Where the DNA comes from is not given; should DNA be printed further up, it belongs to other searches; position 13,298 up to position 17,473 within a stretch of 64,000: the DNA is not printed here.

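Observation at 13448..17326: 1292-aa BTAD-cyclase-like-NB-ARC-TPR regulator immediately upstream of the island boundary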

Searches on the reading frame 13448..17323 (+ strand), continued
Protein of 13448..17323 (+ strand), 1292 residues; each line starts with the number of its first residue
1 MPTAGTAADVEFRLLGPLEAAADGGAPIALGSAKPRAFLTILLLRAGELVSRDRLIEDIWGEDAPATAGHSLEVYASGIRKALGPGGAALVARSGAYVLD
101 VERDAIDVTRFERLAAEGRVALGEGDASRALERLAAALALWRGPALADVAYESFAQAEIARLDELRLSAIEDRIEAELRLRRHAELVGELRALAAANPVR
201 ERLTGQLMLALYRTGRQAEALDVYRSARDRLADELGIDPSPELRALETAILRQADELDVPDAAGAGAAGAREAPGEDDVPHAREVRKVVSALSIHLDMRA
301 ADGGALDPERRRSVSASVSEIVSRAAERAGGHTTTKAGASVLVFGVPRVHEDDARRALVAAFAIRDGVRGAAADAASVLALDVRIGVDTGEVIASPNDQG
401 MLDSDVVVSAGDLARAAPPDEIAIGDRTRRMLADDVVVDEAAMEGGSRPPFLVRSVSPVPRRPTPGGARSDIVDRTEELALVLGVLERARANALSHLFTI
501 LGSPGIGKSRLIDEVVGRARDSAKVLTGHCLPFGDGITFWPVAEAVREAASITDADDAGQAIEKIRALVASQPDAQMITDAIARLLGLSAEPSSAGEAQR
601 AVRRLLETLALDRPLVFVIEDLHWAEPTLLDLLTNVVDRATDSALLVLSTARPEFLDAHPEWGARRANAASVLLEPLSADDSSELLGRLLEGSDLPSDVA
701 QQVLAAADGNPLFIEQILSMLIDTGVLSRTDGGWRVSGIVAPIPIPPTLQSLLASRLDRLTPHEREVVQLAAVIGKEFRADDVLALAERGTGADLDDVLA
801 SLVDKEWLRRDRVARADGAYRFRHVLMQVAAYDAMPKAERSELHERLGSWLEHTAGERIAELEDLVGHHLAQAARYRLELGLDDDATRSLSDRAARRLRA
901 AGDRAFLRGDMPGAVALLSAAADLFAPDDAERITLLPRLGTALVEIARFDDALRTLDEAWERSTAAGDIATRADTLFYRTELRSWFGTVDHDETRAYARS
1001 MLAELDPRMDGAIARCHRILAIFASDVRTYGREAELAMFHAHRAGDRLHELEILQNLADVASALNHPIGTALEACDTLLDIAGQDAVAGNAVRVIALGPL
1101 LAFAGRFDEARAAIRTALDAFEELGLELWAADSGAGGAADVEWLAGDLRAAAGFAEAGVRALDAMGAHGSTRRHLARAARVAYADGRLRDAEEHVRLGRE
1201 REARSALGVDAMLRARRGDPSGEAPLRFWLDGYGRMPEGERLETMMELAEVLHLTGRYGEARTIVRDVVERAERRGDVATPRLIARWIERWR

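Call 33: find_encoding_contigs(protein=P0008, flank=8000, max_places=1)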
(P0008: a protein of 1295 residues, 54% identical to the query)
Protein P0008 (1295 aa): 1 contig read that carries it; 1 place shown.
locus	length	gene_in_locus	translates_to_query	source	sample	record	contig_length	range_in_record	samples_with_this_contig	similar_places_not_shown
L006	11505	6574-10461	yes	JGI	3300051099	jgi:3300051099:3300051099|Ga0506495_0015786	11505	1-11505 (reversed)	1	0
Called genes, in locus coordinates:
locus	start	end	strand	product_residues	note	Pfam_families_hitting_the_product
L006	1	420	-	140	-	?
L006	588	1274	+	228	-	-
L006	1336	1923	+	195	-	-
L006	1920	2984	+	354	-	PF00923:TAL_FSA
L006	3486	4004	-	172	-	-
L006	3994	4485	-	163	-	-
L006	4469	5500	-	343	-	-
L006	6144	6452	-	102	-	-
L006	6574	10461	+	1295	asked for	PF00486:Trans_reg_C, PF03704:BTAD, PF13191:AAA_16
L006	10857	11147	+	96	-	PF13936:HTH_38 (weak), PF00196:GerE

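Call 39: find_related_loci(query=A6, collection=genome_contigs, flank=6000)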
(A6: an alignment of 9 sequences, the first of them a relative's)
Query A6 (1292 aa) in genome_contigs; peptide patterns used: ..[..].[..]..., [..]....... (x = any residue, [..] = any of these).
383 stretches matched a pattern; 347 encode a relative of the query (tblastn E <= 1e-3); the best 80 are kept; 80 distinct loci.
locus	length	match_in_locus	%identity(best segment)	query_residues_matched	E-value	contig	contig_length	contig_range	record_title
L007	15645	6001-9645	37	10-1282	4e-169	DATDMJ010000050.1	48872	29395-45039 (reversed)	MAG TPA_asm: Gaiellaceae bacterium isolate SMAG_U408 k141_585593, whole genome shotgun sequence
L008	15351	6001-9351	37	9-1214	7e-144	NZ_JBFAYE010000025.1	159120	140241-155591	Actinoplanes sp. NPDC051861 NPDC051861_50_A1.ctg-0025, whole genome shotgun sequence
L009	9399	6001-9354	34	2-1153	4e-139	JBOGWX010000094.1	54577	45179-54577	MAG: Actinomycetota bacterium isolate M3-S_metabat2.bin.336 k127_1949968, whole genome shotgun sequence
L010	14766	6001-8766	39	5-921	1e-136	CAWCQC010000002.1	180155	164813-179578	MAG: uncultured Thermoleophilia bacterium isolate MFD05176.bin.2.261 genome assembly, contig: contig_14761, whole genome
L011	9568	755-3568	39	9-952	2e-136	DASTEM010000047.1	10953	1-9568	MAG TPA_asm: Gaiellaceae bacterium isolate SMAG_U847 k141_1024491, whole genome shotgun sequence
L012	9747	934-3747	39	9-952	8e-136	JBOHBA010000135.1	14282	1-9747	MAG: Gaiellaceae bacterium isolate SC-S_metawrap_bin.19 k127_5252493, whole genome shotgun sequence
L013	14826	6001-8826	37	264-1197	4e-132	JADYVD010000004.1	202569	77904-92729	Ensifer sp. IC4062 NODE_4_length_202569_cov_5.80583_ID_4388, whole genome shotgun sequence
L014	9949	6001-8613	38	10-959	3e-130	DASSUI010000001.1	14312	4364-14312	MAG TPA_asm: Gaiellaceae bacterium isolate SMAG_U563 k141_1230190, whole genome shotgun sequence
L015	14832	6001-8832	36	260-1192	2e-129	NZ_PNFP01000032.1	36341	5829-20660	Ensifer adhaerens strain ST2 ST2_scaffold32, whole genome shotgun sequence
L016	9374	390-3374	35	10-942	3e-129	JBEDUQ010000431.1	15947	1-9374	MAG: Actinomycetota bacterium isolate Bin.002.pasture_P2 k127_810337, whole genome shotgun sequence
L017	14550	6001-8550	37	1-887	8e-126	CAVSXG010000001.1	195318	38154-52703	MAG: uncultured Chloroflexia bacterium isolate MFD09212.bin.2.111 genome assembly, contig: contig_1791, whole genome sho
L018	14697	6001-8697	38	10-935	6e-122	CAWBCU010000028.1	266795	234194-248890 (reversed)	MAG: uncultured Solirubrobacterales bacterium isolate MFD02840.bin.2.122 genome assembly, contig: contig_6913, whole gen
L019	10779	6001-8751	38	282-1192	3e-121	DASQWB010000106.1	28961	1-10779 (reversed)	MAG TPA_asm: Gaiellaceae bacterium isolate SMAG_U11002 k141_149118, whole genome shotgun sequence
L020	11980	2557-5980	38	10-1191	3e-180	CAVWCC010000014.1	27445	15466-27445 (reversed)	MAG: uncultured bacterium isolate MFD05454.bin.2.291 genome assembly, contig: contig_69551, whole genome shotgun sequenc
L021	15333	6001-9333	35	2-1165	2e-117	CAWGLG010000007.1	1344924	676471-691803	MAG: uncultured Thermoleophilia bacterium isolate MFD09779.bin.1.239 genome assembly, contig: contig_47147, whole genome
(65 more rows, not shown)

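Call 51: find_related_loci(query=A6, collection=metagenome_contigs, flank=3000)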
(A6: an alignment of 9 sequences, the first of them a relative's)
Query A6 (1292 aa) in metagenome_contigs; peptide patterns used: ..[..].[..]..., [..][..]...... (x = any residue, [..] = any of these).
600 stretches matched a pattern (row limit reached: there are more); 555 encode a relative of the query (tblastn E <= 1e-3); the best 80 are kept; 80 distinct loci.
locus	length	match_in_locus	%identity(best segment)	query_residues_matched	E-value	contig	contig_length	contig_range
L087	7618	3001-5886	38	10-906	1e-148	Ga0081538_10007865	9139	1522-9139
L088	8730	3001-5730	39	10-924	2e-148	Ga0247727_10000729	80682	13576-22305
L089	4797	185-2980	39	10-952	9e-151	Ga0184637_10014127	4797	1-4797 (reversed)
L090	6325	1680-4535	36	1-976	7e-139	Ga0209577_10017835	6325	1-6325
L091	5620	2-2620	40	86-957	1e-136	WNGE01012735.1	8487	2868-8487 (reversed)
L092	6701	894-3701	38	5-951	3e-135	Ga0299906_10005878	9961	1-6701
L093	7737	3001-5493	39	10-875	8e-133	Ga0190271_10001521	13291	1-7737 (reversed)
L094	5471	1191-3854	36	1-968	1e-131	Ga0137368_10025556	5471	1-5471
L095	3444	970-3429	38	4-778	7e-124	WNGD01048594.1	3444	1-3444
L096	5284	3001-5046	43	283-965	1e-119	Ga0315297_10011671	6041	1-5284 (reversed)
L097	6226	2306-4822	40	9-875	7e-119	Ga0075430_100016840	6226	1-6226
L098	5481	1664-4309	37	10-931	5e-116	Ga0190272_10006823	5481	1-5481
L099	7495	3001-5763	36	283-1200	3e-121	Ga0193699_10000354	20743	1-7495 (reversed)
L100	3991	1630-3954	35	283-1050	3e-112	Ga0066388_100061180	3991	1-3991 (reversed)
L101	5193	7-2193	37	405-1125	3e-96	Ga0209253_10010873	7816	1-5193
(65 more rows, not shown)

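Call 61: search_solved_structures(query=window:13448-17323:+, max_evalue=0.001)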
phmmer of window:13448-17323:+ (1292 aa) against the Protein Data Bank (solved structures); distinct sequences matched with E-value up to 0.001: 4.
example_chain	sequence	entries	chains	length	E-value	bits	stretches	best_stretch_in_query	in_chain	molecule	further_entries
8hvr_I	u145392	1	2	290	4.2e-46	160.6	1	10-255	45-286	Regulatory protein AfsR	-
8k60_I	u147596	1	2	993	6.3e-45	156.7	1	10-272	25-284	Regulatory protein AfsR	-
8jke_I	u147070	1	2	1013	6.7e-45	156.6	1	10-272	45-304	Regulatory protein AfsR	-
2fez_A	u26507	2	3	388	4.6e-38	134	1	9-270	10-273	Probable regulatory protein embR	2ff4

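Call 62: search_solved_structures(query=A6, max_evalue=0.001)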
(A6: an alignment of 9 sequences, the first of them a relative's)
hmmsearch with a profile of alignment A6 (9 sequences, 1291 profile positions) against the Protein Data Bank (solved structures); distinct sequences matched with E-value up to 0.001: 12.
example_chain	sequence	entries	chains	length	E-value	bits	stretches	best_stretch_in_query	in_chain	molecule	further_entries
8hvr_I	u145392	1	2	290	4.9e-59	203.3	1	4-255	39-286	Regulatory protein AfsR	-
8jke_I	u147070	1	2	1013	9.4e-59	202.3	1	4-277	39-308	Regulatory protein AfsR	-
8k60_I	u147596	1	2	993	1.2e-58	202.1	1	4-277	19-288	Regulatory protein AfsR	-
2fez_A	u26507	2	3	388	6.2e-53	183.1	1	8-270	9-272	Probable regulatory protein embR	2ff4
2w01_A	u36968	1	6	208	4.9e-12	47.6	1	285-441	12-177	ADENYLATE CYCLASE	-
6fht_A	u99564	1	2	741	6.9e-11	43.8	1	285-441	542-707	Bacteriophytochrome,Adenylate cyclase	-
6sir_A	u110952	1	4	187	2.6e-08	35.2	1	331-437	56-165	Nucleotide cyclase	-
5oyh_A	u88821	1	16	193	6.2e-08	34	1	331-437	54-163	Nucleotide cyclase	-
3r5g_A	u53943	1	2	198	6.5e-08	33.9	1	300-439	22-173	CyaB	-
6ao9_A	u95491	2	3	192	1.2e-07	33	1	331-437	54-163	Bacterio-rhodopsin/guanylyl cyclase 1 fusion protein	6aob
6aoa_A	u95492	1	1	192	3e-07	31.7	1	331-437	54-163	Bacterio-rhodopsin/guanylyl cyclase 1 fusion protein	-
7yz9_A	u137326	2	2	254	0.00016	22.7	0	331-440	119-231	Adenylate cyclase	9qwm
